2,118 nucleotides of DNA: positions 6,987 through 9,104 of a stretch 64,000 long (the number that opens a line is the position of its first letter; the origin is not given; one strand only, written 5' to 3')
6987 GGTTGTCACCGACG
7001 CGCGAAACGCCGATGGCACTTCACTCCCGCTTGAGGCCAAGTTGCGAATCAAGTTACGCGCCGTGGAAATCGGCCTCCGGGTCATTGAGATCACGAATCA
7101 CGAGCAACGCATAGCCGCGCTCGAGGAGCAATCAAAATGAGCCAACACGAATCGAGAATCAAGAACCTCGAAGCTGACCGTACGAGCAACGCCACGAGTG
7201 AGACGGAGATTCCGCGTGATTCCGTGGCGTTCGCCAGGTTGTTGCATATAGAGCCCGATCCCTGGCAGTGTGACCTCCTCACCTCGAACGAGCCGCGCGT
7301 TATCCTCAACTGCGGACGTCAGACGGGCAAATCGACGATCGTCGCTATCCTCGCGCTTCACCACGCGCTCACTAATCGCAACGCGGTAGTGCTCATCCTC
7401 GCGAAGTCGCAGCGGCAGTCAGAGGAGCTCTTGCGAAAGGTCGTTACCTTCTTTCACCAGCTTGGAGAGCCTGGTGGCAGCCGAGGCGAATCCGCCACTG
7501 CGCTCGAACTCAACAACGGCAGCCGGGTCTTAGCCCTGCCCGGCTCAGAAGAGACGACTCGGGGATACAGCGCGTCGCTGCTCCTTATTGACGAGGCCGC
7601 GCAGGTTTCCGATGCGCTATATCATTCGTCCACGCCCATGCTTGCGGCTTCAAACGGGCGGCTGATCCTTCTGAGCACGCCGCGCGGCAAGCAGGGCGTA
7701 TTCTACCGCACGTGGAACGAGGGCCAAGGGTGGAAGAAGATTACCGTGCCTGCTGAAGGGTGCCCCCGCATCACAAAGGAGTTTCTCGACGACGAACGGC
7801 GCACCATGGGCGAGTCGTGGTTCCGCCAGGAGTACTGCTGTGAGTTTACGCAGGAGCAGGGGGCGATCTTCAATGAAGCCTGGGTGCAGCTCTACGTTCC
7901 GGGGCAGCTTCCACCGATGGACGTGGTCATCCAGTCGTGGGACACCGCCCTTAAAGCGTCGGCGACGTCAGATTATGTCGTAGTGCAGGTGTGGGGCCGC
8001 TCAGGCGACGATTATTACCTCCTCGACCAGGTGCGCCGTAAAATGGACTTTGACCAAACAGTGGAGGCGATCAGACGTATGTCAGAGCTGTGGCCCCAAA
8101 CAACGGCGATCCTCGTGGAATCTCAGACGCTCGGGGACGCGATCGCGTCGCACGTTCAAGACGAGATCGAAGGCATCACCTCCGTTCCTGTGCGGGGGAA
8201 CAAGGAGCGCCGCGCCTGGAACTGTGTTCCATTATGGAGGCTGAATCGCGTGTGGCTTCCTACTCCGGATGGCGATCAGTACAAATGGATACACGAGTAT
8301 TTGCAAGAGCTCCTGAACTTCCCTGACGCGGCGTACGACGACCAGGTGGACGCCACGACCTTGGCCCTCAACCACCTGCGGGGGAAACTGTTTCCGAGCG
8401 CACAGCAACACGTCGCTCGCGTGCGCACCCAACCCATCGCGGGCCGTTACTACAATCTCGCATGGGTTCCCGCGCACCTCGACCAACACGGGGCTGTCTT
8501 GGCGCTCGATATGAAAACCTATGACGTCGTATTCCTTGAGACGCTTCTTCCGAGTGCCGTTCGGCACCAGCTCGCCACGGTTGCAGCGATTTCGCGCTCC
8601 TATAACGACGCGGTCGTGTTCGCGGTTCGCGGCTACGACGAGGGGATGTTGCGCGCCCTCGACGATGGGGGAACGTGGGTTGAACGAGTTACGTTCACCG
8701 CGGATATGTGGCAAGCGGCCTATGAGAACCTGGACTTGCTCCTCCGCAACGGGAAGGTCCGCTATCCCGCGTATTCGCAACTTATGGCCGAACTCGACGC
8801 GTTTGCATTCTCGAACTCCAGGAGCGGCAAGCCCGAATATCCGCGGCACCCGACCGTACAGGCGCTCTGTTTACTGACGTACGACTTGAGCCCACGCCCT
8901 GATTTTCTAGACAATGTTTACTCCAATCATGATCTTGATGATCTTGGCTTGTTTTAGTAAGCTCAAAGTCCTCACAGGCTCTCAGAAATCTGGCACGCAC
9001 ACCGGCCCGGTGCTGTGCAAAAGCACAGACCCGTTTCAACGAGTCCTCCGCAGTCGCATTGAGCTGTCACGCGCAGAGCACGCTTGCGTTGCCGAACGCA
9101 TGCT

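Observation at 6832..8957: Orphan terminase module (small basic protein plus TerL) with no other virion genes nearby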

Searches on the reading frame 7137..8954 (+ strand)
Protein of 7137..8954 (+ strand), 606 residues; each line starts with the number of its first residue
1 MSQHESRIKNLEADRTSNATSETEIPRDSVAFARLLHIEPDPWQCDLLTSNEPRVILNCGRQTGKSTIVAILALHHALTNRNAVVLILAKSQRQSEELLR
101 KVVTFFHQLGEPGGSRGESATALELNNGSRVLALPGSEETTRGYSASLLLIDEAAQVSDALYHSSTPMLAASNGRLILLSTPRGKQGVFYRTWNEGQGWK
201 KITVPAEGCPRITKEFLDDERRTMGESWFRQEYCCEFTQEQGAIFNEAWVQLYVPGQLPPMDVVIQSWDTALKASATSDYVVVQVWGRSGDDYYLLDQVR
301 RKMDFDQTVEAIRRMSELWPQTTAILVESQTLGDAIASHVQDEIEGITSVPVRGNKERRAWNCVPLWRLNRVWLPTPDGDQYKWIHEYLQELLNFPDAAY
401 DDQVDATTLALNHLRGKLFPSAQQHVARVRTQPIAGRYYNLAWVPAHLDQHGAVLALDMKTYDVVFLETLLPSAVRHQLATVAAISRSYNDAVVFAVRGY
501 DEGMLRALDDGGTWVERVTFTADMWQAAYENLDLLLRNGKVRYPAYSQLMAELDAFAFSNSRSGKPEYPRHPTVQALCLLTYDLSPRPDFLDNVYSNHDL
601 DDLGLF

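Call 5: search_protein_families(library=pfam, proteins=[window:7137-8954:+], max_evalue=0.01)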
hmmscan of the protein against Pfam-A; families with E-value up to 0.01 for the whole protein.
window:7137-8954:+ (606 aa): 5 families
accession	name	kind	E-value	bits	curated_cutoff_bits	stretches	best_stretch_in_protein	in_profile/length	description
PF17289.8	Terminase_6C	-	3.8e-16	59.9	22.6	1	267-413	2-154/155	Terminase RNaseH-like domain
PF03237.21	Terminase_6N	-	2.2e-13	50.8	22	1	57-251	2-214/215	Terminase large subunit, T4likevirus-type, N-terminal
PF05127.21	NAT10_TcmA_helicase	-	5e-06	26.9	22.7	1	57-165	2-109/176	RNA cytidine acetyltransferase NAT10/TcmA, helicase domain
PF13604.12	AAA_30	-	0.0026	18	27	1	48-179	14-122/191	AAA domain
PF03354.21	TerL_ATPase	-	0.0061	16.7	23.7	0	57-170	26-149/178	Terminase large subunit, ATPase domain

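Call 6: search_protein_families(library=phrogs, proteins=[window:7137-8954:+], max_evalue=0.01)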
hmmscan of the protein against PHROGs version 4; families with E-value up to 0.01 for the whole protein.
window:7137-8954:+ (606 aa): 15 families
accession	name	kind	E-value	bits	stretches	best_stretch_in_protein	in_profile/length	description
phrog_7579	-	head and packaging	2.6e-61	207.9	1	38-248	3-224/239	terminase large subunit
phrog_38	-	head and packaging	5.3e-57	195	1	13-428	266-715/760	terminase large subunit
phrog_2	-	head and packaging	7.5e-45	154.9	1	37-458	263-612/807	terminase large subunit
phrog_5573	-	head and packaging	1.7e-32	113.8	1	212-413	32-233/250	terminase large subunit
phrog_9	-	head and packaging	4.4e-14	53.3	1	30-198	189-377/812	terminase large subunit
phrog_5902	-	unknown function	4.2e-13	50.3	1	147-225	157-243/359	-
phrog_36964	-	head and packaging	8.3e-13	48.3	1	57-243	423-636/890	terminase large subunit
phrog_979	-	head and packaging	1e-12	48.5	1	238-417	409-602/642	terminase large subunit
phrog_5989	-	head and packaging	2e-12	47.9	1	11-156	153-262/347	terminase large subunit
phrog_12171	-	head and packaging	1.5e-05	26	1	383-416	64-97/110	terminase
phrog_5909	-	head and packaging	4.9e-05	23.6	1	175-341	2-184/285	terminase large subunit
phrog_1488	-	unknown function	6.7e-05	23.8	1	55-156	44-141/177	unknown function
phrog_4914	-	head and packaging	0.001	19.7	1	54-107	107-162/213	terminase large subunit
phrog_675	-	head and packaging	0.0011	18.3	1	39-185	44-194/576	terminase large subunit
phrog_26724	-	unknown function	0.005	17.4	1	42-107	37-101/192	-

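Call 7: find_encoding_contigs(protein=window:7137-8954:+, flank=10000, max_places=6)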
Protein window:7137-8954:+ (606 aa): 24 contigs read that carry it; 5 places shown.
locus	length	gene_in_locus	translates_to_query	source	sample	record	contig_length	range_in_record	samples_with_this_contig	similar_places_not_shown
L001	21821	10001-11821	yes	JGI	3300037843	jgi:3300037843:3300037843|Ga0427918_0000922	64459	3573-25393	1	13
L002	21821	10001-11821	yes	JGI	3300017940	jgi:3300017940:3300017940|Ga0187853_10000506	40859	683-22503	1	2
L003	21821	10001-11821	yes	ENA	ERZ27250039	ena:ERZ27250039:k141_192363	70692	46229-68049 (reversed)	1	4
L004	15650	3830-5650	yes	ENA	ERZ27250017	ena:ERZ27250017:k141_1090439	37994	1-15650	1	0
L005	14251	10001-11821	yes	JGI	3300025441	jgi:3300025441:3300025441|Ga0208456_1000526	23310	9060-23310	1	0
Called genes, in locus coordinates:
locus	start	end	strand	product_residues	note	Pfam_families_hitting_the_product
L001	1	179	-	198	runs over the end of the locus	PF13183:Fer4_8, PF13187:Fer4_9 (weak), PF13484:Fer4_16 (faint), PF13534:Fer4_17 (weak)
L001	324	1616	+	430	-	PF00291:PALP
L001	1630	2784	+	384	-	PF02775:TPP_enzyme_C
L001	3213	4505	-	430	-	-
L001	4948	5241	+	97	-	-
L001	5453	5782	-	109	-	-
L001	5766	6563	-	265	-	PF07796:DUF1638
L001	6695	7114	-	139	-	-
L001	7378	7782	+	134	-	PF02627:CMD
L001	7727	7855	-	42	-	-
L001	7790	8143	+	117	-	-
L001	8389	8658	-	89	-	PF00565:SNase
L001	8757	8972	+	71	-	-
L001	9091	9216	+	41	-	-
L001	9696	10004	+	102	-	-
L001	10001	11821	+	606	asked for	PF03237:Terminase_6N, PF05127:NAT10_TcmA_helicase (weak), PF17289:Terminase_6C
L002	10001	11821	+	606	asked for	PF03237:Terminase_6N, PF05127:NAT10_TcmA_helicase (weak), PF17289:Terminase_6C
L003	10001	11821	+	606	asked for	PF03237:Terminase_6N, PF05127:NAT10_TcmA_helicase (weak), PF17289:Terminase_6C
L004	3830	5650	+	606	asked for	PF03237:Terminase_6N, PF05127:NAT10_TcmA_helicase (weak), PF17289:Terminase_6C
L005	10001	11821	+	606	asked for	PF03237:Terminase_6N, PF05127:NAT10_TcmA_helicase (weak), PF17289:Terminase_6C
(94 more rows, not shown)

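Call 8: find_homologous_proteins(query=window:7137-8954:+)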
Query window:7137-8954:+ (606 aa): 564 proteins with E <= 0.001 among 8000 candidates; the best 120 are listed.
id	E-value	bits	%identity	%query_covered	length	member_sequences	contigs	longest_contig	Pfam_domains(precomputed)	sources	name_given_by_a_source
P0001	0.0e+0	1397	100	100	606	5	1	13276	PF05127.22,PF17289.9,PF03237.22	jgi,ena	-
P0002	0.0e+0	1204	86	100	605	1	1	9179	PF05127.22,PF17289.9,PF03237.22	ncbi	ncbi:MAG: phage terminase large subunit [Halobacteriota archaeon]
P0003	0.0e+0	1183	85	100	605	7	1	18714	PF17289.9,PF03237.22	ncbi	ncbi:MAG: phage terminase large subunit [Halobacteriota archaeon]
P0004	1.8e-210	718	54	99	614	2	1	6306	PF17289.9,PF03354.22,PF03237.22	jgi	-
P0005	1.7e-209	715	54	99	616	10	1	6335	PF17289.9,PF03354.22,PF03237.22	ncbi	-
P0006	2.8e-209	714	55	97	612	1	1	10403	PF17289.9,PF03237.22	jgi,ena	-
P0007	3.8e-208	711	56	92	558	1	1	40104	PF17289.9,PF03237.22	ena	-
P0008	2.7e-206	705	56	97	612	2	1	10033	PF17289.9,PF03237.22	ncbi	-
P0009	8.9e-202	690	53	97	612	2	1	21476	PF17289.9,PF03237.22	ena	-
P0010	2.2e-201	688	53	97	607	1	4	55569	PF17289.9,PF03237.22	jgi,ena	jgi:predicted phage terminase large subunit-like protein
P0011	4.0e-200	684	52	99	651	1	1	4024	PF17289.9,PF03237.22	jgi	jgi:predicted phage terminase large subunit-like protein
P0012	9.8e-197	673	52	97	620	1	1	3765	PF17289.9,PF03237.22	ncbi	ncbi:MAG: phage terminase large subunit [Euryarchaeota archaeon]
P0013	1.1e-196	673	51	99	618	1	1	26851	PF17289.9,PF03237.22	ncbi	-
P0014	9.0e-196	670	51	97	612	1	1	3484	PF17289.9,PF03237.22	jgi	jgi:predicted phage terminase large subunit-like protein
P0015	1.3e-195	669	52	97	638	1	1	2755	PF17289.9,PF03237.22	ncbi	-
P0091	1.6e-97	345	36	91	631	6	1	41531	PF17289.9,PF03237.22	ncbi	ncbi:MAG: phage terminase large subunit [Halobacteriota archaeon]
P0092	1.2e-96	342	35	90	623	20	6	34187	PF17289.9,PF03237.22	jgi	jgi:predicted phage terminase large subunit-like protein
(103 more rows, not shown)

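Call 9: find_encoding_contigs(protein=P0003, flank=10000, max_places=3)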
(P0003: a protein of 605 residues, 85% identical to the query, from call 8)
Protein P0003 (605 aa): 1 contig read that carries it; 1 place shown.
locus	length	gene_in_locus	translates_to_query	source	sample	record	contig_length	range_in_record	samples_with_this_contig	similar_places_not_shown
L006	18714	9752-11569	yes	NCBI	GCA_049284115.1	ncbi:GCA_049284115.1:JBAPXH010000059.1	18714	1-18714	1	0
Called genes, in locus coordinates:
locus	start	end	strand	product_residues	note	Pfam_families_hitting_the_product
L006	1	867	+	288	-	PF04072:LCM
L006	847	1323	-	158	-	PF02643:DUF192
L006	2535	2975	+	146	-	-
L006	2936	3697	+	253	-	PF10604:Polyketide_cyc2, PF08327:AHSA1 (weak)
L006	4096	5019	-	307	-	-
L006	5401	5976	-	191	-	-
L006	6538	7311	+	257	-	-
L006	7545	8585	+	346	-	PF04411:PDDEXK_7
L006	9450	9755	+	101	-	-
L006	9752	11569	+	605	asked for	PF03237:Terminase_6N, PF17289:Terminase_6C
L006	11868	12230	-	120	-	-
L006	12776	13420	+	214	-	PF06736:TMEM175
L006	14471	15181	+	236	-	PF01988:VIT1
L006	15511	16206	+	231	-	PF00730:HhH-GPD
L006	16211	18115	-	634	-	PF07650:KH_2 (faint), PF17214:KH_TffA, PF00753:Lactamase_B, PF16661:Lactamase_B_6, PF12706:Lactamase_B_2, PF10996:Beta-Casp, PF07521:RMMBL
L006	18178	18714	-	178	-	PF00227:Proteasome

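Call 10: find_encoding_contigs(protein=P0002, flank=10000, max_places=3)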
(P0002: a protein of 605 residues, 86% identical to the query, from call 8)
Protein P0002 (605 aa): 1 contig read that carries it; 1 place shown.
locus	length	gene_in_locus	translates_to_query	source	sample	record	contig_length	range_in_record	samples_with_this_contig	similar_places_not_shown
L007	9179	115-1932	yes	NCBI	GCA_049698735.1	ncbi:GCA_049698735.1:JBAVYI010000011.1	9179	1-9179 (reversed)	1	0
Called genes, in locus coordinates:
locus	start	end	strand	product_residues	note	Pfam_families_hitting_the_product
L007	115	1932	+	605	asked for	PF03237:Terminase_6N, PF05127:NAT10_TcmA_helicase (faint), PF17289:Terminase_6C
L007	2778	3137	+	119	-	PF12840:HTH_20, PF01022:HTH_5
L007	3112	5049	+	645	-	PF00122:E1-E2_ATPase, PF00702:Hydrolase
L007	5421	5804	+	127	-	PF02627:CMD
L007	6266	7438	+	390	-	PF04055:Radical_SAM (weak)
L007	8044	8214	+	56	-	-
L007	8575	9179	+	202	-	PF00730:HhH-GPD, PF14520:HHH_5 (faint)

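Call 11: find_encoding_contigs(protein=P0010, flank=10000, max_places=3)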
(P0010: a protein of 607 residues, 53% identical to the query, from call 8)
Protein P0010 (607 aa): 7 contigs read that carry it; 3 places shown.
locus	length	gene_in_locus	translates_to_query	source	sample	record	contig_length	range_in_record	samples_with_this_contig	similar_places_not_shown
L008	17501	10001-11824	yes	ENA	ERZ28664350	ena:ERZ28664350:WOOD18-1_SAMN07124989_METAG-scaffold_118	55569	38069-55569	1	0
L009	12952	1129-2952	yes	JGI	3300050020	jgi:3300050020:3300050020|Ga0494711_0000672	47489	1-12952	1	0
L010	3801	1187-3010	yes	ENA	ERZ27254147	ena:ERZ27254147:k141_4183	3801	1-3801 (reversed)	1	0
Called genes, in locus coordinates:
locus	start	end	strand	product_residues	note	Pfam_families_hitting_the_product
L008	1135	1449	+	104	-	-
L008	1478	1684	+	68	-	-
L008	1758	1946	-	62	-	-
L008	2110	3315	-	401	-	PF09314:DUF1972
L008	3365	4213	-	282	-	-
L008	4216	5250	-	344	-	PF01408:GFO_IDH_MocA, PF22725:GFO_IDH_MocA_C3, PF02894:GFO_IDH_MocA_C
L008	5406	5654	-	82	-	-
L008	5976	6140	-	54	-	-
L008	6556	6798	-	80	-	-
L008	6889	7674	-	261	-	PF00535:Glycos_transf_2, PF13641:Glyco_tranf_2_3 (faint)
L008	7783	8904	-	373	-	PF01385:OrfB_IS605, PF07282:Cas12f1-like_TNB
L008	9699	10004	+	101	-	-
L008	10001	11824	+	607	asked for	PF03237:Terminase_6N, PF17289:Terminase_6C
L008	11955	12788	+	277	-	-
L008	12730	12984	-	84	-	PF06172:Cupin_5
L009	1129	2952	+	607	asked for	PF03237:Terminase_6N, PF17289:Terminase_6C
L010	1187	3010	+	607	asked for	PF03237:Terminase_6N, PF17289:Terminase_6C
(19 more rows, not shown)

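Call 14: find_related_loci(query=A1, collection=genome_contigs, flank=10000)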
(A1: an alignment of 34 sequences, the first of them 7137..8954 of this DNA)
Query A1 (606 aa) in genome_contigs; peptide patterns used: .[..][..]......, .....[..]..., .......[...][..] (x = any residue, [..] = any of these).
352 stretches matched a pattern; 318 encode a relative of the query (tblastn E <= 1e-3); the best 80 are kept; 80 distinct loci.
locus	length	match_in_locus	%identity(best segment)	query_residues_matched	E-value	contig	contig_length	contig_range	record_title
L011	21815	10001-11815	85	1-606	0e+0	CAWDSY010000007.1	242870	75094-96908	MAG: Euryarchaeota archaeon isolate MFD03726.bin.3.148 genome assembly, contig: contig_36174, whole genome shotgun seque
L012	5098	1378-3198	52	1-603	0e+0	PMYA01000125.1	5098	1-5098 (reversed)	MAG: Methanobacteriota archaeon isolate fen_29 73.20110800_E2D.14_contig_43935, whole genome shotgun sequence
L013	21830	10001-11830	51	1-603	0e+0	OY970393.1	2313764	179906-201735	MAG: Euryarchaeota archaeon isolate MFD01231.bin.c.6 genome assembly, chromosome: 1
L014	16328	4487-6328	52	1-603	0e+0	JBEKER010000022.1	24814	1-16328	MAG: Halobacteriota archaeon isolate SPRUCE 210 SPRUCE_210_22, whole genome shotgun sequence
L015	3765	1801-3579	52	1-587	0e+0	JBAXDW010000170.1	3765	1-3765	MAG: Methanobacteriota archaeon isolate ELA229 MAG229_170, whole genome shotgun sequence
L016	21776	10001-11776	53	1-586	0e+0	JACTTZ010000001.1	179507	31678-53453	MAG: Methanomicrobia archaeon isolate SPRUCE.2016.33.metabat2.67 SPRUCE.2016.33_scaffold_16, whole genome shotgun sequen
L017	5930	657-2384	53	33-601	0e+0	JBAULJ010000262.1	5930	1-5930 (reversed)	MAG: Halobacteriota archaeon isolate MFD04544_ilm_asm_bin8 k127_211962, whole genome shotgun sequence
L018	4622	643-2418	54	1-586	0e+0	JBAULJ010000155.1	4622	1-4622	MAG: Halobacteriota archaeon isolate MFD04544_ilm_asm_bin8 k127_35199, whole genome shotgun sequence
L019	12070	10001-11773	51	1-588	0e+0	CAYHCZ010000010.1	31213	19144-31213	MAG TPA_asm: uncultured Methanomicrobia archaeon isolate ERP119294_co4_451 genome assembly, contig: NODE_1174_length_312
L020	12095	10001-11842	51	1-603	0e+0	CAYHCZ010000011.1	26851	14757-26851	MAG TPA_asm: uncultured Methanomicrobia archaeon isolate ERP119294_co4_451 genome assembly, contig: NODE_1492_length_268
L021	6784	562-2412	50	1-604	0e+0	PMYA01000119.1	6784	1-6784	MAG: Methanobacteriota archaeon isolate fen_29 73.20110800_E2D.14_contig_27738, whole genome shotgun sequence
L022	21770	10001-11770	52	1-585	0e+0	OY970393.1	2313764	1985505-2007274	MAG: Euryarchaeota archaeon isolate MFD01231.bin.c.6 genome assembly, chromosome: 1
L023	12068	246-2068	59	1-599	0e+0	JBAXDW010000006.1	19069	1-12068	MAG: Methanobacteriota archaeon isolate ELA229 MAG229_6, whole genome shotgun sequence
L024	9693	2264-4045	48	1-586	0e+0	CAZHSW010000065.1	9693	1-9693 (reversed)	MAG TPA_asm: uncultured Methanomicrobia archaeon isolate SRP140028_co1_607 genome assembly, contig: k141_4363229, whole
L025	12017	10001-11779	48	1-586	4e-180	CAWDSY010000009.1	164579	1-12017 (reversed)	MAG: Euryarchaeota archaeon isolate MFD03726.bin.3.148 genome assembly, contig: contig_36182, whole genome shotgun seque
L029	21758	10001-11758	63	1-586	6e-168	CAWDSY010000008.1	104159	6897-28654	MAG: Euryarchaeota archaeon isolate MFD03726.bin.3.148 genome assembly, contig: contig_36181, whole genome shotgun seque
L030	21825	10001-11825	45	1-603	3e-163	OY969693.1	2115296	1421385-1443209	MAG: Euryarchaeota archaeon isolate MFD04408.bin.c.4 genome assembly, chromosome: 1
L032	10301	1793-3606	52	7-603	1e-142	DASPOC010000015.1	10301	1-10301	MAG TPA_asm: Candidatus Bathyarchaeia archaeon isolate SMAG_U12137 k141_2511682, whole genome shotgun sequence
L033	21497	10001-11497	35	54-518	6e-82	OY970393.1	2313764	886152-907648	MAG: Euryarchaeota archaeon isolate MFD01231.bin.c.6 genome assembly, chromosome: 1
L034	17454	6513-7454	43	281-586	2e-74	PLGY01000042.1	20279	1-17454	MAG: Methanobacteriota archaeon isolate bog_38 73.20110800_S2M.16_contig_9426, whole genome shotgun sequence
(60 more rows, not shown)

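Call 20: find_encoding_contigs(protein=P0091, flank=10000, max_places=2)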
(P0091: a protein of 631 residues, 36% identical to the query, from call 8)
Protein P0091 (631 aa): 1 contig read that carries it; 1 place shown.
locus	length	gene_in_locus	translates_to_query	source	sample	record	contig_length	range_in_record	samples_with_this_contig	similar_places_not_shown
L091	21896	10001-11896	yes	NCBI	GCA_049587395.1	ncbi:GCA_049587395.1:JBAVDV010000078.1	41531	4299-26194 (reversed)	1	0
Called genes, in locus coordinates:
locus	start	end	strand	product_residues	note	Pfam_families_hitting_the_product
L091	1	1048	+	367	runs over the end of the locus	-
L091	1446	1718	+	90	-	-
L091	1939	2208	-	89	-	-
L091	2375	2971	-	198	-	PF01569:PAP2, PF14378:PAP2_3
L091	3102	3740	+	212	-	PF09335:VTT_dom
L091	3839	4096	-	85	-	-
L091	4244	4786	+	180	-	PF09851:SHOCT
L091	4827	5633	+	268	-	-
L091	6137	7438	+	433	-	-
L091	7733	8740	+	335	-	-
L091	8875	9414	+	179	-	-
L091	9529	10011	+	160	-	-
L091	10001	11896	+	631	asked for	PF03237:Terminase_6N, PF17289:Terminase_6C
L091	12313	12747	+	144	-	PF01878:EVE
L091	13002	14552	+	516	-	PF01555:N6_N4_Mtase, PF04471:Mrr_cat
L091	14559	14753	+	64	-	-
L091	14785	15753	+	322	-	-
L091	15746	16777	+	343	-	PF03235:GmrSD_N (faint), PF01844:HNH, PF14279:HNH_5 (weak)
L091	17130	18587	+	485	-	PF12706:Lactamase_B_2 (faint)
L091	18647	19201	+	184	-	-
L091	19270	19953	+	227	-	PF00702:Hydrolase, PF12710:HAD, PF13419:HAD_2, PF13242:Hydrolase_like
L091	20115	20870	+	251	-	-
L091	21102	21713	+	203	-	-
